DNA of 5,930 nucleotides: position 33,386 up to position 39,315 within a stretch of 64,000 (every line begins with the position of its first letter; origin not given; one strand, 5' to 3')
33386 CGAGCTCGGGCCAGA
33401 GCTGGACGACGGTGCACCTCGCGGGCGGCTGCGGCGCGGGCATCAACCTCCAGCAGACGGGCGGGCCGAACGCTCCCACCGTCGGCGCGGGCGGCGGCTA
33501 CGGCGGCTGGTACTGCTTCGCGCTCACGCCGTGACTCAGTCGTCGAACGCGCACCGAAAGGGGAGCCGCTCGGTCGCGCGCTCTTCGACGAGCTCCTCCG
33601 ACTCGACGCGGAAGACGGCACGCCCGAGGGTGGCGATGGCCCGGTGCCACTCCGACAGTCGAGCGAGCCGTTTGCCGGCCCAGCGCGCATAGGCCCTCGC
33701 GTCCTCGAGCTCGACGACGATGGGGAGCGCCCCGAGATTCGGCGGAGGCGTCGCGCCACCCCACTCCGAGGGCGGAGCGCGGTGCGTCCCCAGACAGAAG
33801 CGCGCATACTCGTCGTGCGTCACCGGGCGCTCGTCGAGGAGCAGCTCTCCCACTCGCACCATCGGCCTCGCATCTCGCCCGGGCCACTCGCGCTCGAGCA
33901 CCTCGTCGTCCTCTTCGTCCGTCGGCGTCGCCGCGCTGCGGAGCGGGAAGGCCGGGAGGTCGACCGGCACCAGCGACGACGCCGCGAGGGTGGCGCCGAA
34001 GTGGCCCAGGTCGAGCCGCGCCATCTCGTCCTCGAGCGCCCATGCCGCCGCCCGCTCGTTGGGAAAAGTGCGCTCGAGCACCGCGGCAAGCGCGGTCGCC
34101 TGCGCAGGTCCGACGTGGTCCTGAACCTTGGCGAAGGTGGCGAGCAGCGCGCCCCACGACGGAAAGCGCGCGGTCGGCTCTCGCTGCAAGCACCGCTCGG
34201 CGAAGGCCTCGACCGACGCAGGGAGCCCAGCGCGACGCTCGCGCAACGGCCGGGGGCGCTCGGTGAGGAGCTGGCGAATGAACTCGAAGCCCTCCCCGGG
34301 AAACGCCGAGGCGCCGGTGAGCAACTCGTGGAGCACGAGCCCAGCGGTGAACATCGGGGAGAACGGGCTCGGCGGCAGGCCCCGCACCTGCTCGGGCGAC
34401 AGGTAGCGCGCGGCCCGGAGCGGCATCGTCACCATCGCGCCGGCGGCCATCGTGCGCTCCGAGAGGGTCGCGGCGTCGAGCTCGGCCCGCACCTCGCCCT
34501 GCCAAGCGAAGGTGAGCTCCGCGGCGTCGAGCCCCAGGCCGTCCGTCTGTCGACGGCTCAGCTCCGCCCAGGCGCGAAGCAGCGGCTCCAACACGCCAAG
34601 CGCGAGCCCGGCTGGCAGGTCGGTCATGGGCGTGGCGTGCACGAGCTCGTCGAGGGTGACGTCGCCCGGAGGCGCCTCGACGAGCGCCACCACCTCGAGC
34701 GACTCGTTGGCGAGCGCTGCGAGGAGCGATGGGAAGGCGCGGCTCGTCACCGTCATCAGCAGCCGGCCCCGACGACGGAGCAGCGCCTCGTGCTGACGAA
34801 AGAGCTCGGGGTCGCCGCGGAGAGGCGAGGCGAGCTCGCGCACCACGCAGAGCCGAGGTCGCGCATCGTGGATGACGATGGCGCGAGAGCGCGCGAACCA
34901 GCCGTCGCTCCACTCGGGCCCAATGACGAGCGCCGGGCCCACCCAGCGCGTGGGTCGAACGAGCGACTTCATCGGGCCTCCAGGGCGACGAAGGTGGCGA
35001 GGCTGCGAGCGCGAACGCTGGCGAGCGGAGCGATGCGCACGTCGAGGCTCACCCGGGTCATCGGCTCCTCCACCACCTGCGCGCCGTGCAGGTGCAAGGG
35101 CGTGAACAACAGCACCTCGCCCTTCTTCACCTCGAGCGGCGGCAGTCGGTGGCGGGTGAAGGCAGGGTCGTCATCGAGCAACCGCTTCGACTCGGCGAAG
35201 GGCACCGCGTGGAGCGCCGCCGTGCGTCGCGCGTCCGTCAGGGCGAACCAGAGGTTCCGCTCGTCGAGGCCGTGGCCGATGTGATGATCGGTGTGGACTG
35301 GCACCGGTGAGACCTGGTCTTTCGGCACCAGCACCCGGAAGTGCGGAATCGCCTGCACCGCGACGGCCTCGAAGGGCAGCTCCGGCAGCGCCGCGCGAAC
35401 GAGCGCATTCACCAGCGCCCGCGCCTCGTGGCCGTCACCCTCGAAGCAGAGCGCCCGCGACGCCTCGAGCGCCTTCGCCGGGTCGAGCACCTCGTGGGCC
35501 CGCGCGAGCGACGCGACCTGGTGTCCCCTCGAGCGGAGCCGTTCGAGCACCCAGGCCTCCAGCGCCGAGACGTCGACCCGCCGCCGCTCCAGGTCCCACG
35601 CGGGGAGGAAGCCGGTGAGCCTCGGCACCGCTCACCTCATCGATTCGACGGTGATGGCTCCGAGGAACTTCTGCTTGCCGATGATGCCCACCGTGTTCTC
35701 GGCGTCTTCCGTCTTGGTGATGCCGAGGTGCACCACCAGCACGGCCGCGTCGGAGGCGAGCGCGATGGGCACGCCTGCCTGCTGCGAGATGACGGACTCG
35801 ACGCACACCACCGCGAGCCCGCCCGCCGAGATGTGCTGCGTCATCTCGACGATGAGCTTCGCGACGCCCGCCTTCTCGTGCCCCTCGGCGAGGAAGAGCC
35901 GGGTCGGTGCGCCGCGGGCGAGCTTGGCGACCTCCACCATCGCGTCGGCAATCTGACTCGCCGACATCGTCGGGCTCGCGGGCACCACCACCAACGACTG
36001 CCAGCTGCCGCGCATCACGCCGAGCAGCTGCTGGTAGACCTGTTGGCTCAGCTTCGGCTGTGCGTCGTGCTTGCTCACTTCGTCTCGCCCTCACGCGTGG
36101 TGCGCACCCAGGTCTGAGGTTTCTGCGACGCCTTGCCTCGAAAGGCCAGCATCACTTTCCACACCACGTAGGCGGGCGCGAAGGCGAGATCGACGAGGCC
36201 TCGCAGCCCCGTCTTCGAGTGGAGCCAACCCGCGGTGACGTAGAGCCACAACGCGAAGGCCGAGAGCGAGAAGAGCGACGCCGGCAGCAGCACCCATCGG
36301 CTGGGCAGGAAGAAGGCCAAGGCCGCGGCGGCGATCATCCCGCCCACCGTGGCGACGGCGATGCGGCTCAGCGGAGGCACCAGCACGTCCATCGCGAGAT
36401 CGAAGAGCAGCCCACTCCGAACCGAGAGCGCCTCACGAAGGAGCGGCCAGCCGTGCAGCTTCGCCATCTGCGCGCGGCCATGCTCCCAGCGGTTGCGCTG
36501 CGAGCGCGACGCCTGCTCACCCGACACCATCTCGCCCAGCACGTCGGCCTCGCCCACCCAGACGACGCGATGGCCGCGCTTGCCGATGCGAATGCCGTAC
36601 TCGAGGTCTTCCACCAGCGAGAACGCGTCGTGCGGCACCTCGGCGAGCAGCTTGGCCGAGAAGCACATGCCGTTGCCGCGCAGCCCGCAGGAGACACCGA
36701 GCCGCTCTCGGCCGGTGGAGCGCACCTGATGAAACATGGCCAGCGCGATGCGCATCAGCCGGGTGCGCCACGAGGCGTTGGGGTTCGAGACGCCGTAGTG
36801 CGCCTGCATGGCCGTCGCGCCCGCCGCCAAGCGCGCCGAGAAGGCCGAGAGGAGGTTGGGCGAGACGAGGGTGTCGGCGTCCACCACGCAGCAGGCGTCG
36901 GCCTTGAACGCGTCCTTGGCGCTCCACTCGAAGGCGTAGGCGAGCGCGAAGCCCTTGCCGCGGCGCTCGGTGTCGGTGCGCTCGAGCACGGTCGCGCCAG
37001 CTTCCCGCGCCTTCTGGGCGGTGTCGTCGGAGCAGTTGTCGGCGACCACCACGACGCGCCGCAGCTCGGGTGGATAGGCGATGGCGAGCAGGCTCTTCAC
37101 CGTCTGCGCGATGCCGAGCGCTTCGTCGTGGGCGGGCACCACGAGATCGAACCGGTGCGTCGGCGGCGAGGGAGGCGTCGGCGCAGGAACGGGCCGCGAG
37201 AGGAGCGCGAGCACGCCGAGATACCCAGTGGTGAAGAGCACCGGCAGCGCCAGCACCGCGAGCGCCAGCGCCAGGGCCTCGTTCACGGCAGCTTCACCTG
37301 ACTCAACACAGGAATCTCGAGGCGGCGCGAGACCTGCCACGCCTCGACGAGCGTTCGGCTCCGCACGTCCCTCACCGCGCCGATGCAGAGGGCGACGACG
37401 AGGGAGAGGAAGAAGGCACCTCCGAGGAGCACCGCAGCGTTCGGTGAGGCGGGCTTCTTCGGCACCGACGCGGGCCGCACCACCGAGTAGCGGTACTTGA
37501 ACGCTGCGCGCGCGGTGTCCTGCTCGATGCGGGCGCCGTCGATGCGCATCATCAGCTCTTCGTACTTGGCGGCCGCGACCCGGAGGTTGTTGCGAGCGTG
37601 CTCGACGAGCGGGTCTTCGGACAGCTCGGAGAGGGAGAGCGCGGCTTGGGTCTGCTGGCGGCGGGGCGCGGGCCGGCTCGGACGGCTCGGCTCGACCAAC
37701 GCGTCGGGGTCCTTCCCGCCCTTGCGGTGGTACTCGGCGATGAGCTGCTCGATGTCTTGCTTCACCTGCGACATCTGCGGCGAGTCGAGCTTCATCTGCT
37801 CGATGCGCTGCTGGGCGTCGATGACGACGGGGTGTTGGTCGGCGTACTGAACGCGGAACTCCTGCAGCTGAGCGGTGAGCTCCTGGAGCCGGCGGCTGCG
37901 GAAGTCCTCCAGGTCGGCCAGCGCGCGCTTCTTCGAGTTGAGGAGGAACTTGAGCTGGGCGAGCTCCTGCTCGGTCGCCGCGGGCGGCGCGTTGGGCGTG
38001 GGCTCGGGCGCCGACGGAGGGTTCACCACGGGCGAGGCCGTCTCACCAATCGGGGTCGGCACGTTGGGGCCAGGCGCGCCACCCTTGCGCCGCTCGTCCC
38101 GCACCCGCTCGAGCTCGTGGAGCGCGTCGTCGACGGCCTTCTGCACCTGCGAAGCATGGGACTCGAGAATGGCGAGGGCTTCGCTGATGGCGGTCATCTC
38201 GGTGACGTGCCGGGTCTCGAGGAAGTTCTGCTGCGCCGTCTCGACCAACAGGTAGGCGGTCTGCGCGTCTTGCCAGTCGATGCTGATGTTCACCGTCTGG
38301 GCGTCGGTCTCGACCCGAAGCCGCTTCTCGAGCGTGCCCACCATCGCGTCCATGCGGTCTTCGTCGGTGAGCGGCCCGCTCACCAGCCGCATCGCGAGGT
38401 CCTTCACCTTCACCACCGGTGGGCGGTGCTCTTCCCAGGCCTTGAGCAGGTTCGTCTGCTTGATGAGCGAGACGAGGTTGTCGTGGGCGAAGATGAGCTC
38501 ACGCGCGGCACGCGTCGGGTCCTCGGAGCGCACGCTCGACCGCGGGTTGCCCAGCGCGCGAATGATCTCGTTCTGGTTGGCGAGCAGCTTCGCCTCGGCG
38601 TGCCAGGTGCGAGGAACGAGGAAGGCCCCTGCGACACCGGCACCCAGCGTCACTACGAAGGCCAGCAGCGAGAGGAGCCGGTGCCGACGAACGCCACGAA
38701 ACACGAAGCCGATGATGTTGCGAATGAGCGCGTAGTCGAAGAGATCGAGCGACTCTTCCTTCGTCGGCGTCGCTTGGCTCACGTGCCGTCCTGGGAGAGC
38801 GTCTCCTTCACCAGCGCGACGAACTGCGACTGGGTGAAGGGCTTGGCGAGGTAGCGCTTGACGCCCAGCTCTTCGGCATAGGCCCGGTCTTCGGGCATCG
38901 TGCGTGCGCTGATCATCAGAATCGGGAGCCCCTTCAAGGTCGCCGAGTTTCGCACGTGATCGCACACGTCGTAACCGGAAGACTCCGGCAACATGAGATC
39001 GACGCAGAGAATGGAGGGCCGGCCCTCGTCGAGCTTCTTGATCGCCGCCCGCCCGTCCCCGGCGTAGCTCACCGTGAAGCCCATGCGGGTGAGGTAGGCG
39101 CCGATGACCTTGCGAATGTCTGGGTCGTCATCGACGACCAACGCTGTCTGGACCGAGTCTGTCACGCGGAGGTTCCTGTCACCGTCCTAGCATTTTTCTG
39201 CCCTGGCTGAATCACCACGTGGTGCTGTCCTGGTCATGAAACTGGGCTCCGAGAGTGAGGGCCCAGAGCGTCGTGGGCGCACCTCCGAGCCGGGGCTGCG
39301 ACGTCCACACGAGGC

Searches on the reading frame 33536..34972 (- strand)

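Call 61: search_protein_families(library=pfam, proteins=[window:33536-34972:-], max_evalue=0.001)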
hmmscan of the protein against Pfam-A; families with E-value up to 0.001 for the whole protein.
window:33536-34972:- (478 aa): 2 families
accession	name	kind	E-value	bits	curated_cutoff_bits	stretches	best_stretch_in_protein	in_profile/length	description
PF03781.23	FGE-sulfatase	-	3.3e-07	30.7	23.3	1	371-447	31-123/255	Sulfatase-modifying factor enzyme 1-like domain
PF00069.31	Pkinase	-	0.00034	20.6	31.7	1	181-270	154-252/263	Protein kinase domain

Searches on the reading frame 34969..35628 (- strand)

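Call 61: search_protein_families(library=pfam, proteins=[window:34969-35628:-], max_evalue=0.001)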
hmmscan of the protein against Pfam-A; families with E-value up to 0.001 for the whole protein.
window:34969-35628:- (219 aa): 1 family
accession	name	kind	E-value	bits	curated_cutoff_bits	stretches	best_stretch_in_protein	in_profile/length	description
PF05721.19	PhyH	-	7.1e-07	30.2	22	1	65-184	68-203/213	Phytanoyl-CoA dioxygenase (PhyH)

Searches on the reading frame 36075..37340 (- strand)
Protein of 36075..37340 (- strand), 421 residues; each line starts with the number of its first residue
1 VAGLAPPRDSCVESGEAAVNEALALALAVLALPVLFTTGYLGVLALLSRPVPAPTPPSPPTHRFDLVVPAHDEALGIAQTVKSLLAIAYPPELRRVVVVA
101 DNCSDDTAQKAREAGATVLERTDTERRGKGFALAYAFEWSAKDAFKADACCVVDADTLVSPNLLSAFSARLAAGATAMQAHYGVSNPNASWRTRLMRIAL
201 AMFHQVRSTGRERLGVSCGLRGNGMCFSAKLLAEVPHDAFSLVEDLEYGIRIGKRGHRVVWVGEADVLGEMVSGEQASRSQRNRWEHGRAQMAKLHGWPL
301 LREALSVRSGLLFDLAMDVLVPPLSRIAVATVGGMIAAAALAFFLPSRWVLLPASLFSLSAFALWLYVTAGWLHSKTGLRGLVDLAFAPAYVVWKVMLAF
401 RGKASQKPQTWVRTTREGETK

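Call 4: search_protein_families(library=pfam, proteins=[window:36075-37340:-], max_evalue=0.01)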
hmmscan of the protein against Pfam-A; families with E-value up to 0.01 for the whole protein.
window:36075-37340:- (421 aa): 5 families
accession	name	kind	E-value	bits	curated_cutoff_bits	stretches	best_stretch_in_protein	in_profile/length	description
PF13641.12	Glyco_tranf_2_3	-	2.5e-25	90.3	27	1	63-286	2-228/230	Glycosyltransferase like family 2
PF13632.12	Glyco_trans_2_3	-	2.2e-15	57.5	27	1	152-372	4-195/198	Glycosyl transferase family group 2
PF00535.33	Glycos_transf_2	-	4e-12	46.8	23.3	1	66-200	2-136/168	Glycosyl transferase family 2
PF13704.12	Glyco_tranf_2_4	-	0.00032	21.6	27.5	1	92-158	18-83/98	Glycosyl transferase family 2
PF13506.12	Glyco_transf_21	-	0.00038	20.4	21.7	1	144-265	28-150/174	Glycosyl transferase family 21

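Call 5: search_protein_families(library=ncbifam, proteins=[window:36075-37340:-], max_evalue=0.01)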
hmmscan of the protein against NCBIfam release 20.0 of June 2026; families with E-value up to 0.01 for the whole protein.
window:36075-37340:- (421 aa): 14 families
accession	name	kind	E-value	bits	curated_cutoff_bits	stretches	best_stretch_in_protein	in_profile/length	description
NF041865.1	EpsU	equivalog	2.6e-171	570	700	1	25-419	2-393/394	exopolysaccharide biosynthesis GT2 family glycosyltransferase EpsU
NF053846.1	glyco_with_XrtP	equivalog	1.4e-12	47.1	520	1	35-297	15-306/440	XrtP-associated glycosyltransferase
TIGR03469.1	HpnB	hypoth_equivalog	6e-09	35.4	379.25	1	65-174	47-163/386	hopene-associated glycosyltransferase HpnB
NF010496.0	PRK13915.1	equivalog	7.8e-09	35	262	1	64-158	33-128/307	glucosyl-3-phosphoglycerate synthase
TIGR03030.1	CelA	equivalog_domain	8.8e-09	33.9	699.1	2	25-123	94-193/714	UDP-forming cellulose synthase catalytic subunit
NF008558.0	PRK11498.1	equivalog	1.5e-07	29.7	992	1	35-139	246-350/872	UDP-forming cellulose synthase catalytic subunit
TIGR04182.1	glyco_TIGR04182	equivalog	6.9e-07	28.9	325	1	67-175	5-101/293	S-layer glycoprotein N-glycosyltransferase AglJ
TIGR03937.1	PgaC_IcaA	equivalog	3e-06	26.5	422.3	1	62-165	45-144/407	poly-beta-1,6-N-acetyl-D-glucosamine synthase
TIGR04283.1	glyco_like_mftF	equivalog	5.4e-06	26.1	182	1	66-205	3-130/221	TIGR04283 family arsenosugar biosynthesis glycosyltransferase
NF011307.0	PRK14716.1-5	equivalog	8.4e-06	24.9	431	1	61-290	61-312/464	glycosyl transferase family protein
NF058614.1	PPMAGASynPpgS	equivalog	1.7e-05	24.4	370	1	66-203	4-135/226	polyprenyl-phospho-N-acetylgalactosaminyl synthase PpgS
NF041875.1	EPS_EpsD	equivalog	8.5e-05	22.1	370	1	65-268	2-205/325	exopolysaccharide biosynthesis glycosyltransferase EpsD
TIGR03965.1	mycofact_glyco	equivalog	0.00018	20.5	280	1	46-346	57-354/467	mycofactocin biosynthesis glycosyltransferase MftF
NF041391.1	DPhHxTase_Halo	equivalog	0.00081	18.4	375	1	92-143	22-70/213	dolichyl-phosphate hexose transferase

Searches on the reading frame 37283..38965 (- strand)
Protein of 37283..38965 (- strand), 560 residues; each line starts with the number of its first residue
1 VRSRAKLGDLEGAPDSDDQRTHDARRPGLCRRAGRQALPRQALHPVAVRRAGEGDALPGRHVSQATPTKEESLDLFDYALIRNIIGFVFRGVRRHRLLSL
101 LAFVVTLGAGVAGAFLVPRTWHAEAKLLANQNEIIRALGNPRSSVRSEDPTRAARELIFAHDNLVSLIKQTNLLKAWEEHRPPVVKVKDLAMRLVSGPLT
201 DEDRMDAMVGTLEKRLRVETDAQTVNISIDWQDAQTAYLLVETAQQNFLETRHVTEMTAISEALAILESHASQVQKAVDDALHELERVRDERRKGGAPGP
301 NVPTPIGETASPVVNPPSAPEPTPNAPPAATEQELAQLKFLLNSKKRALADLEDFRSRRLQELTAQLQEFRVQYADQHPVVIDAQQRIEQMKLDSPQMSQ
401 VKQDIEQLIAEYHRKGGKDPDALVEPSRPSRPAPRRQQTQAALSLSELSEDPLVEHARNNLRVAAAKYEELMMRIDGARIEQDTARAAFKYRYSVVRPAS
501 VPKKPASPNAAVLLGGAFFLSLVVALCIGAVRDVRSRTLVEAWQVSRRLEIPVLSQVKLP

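Call 4: search_protein_families(library=pfam, proteins=[window:37283-38965:-], max_evalue=0.01)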
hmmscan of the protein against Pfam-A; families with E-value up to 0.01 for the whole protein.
window:37283-38965:- (560 aa): 1 family
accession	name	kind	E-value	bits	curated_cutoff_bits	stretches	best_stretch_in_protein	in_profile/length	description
PF02706.20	Wzz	-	0.00029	21.5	25.5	1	89-162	9-82/91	Chain length determinant protein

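Call 5: search_protein_families(library=ncbifam, proteins=[window:37283-38965:-], max_evalue=0.01)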
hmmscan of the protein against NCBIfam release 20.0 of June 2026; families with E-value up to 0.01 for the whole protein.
window:37283-38965:- (560 aa): 5 families
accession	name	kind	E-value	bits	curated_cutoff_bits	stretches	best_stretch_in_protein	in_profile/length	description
NF041864.1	EpsV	equivalog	7.4e-101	338.1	800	1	73-557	10-481/484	PCP family exopolysaccharide biosynthesis protein EpsV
TIGR03007.1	pepcterm_ChnLen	equivalog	1.8e-18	66.1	278.85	1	199-557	96-460/498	XrtA system polysaccharide chain length determinant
TIGR01005.1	eps_transp_fam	subfamily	1.4e-05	23.6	411.7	1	463-557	387-477/754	exopolysaccharide transport protein family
TIGR03017.1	EpsF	equivalog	6.8e-05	21.8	422.75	1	363-557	266-443/444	chain length determinant protein EpsF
TIGR01006.1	polys_exp_MPA1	subfamily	0.0015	18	296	0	495-557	159-221/226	CspC family polysaccharide chain length determinant protein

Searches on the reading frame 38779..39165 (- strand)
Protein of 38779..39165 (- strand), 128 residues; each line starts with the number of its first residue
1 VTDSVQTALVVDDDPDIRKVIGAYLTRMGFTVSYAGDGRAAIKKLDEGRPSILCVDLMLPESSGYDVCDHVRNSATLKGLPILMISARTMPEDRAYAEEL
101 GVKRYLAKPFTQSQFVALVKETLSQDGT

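Call 4: search_protein_families(library=pfam, proteins=[window:38779-39165:-], max_evalue=0.01)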
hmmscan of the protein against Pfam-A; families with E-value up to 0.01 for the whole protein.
window:38779-39165:- (128 aa): 1 family
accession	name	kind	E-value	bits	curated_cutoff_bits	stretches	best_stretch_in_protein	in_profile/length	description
PF00072.30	Response_reg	-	1.1e-23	83.9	30.2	1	9-119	2-110/111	Response regulator receiver domain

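Call 5: search_protein_families(library=ncbifam, proteins=[window:38779-39165:-], max_evalue=0.01)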
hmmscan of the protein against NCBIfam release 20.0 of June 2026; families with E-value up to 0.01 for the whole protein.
window:38779-39165:- (128 aa): 91 families (the best 25 are shown)
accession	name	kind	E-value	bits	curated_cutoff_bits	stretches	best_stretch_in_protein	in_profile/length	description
NF041866.1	EpsW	equivalog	1.8e-37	127.8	200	1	1-125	1-127/131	exopolysaccharide biosynthesis response regulator EpsW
TIGR02154.1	PhoB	equivalog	9.3e-24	84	296.2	1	6-123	3-120/226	phosphate regulon transcriptional regulator PhoB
NF045944.1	ResRegRpaBCyano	equivalog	1.2e-23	83.6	330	1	9-120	1-109/229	response regulator transcription factor RpaB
NF041733.1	resp_reg_CseB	equivalog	6.7e-23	81.2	350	1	8-123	3-115/228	two-component system response regulator CseB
NF040689.1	MtrAB_MtrA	equivalog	1.7e-22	79.9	300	1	9-124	2-114/219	MtrAB system response regulator MtrA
NF040534.1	resp_reg_YycF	equivalog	1.3e-20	73.7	340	1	8-124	3-116/231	response regulator YycF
NF007005.1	PRK09468.1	equivalog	2.7e-20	72.8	331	1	6-124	4-120/237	osmolarity response regulator transcription factor OmpR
NF007546.0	PRK10161.1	equivalog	7.6e-19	68.2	471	1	8-122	5-119/229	phosphate response regulator transcription factor PhoB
NF007982.1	PRK10710.1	equivalog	3.2e-18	66.2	380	1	5-123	7-122/235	envelope stress response regulator BaeR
NF007135.0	PRK09581.1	equivalog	3.2e-18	65.8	474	1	8-120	5-117/457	PleD family two-component system response regulator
NF033117.2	vanR_ACDEGLN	exception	1.3e-17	64.2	350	1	9-123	2-113/226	VanR-ABDEGLN family response regulator transcription factor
NF008296.0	PRK11083.1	equivalog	1.7e-17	63.6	273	1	6-123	4-118/228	two-component system response regulator CreB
NF053854.1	RespRegPhoBBctds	equivalog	1.9e-17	63.4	270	1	9-124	2-116/225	two-component system response regulator PhoB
NF033120.0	vanR_FM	exception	3.3e-17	62.9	460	1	7-123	5-118/231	vancomycin resistance response regulator transcription factor, VanR-F/VanR-M family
NF041734.1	resp_reg_RppA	equivalog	6.3e-17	61.7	250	1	9-120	4-115/229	two-component system response regulator RppA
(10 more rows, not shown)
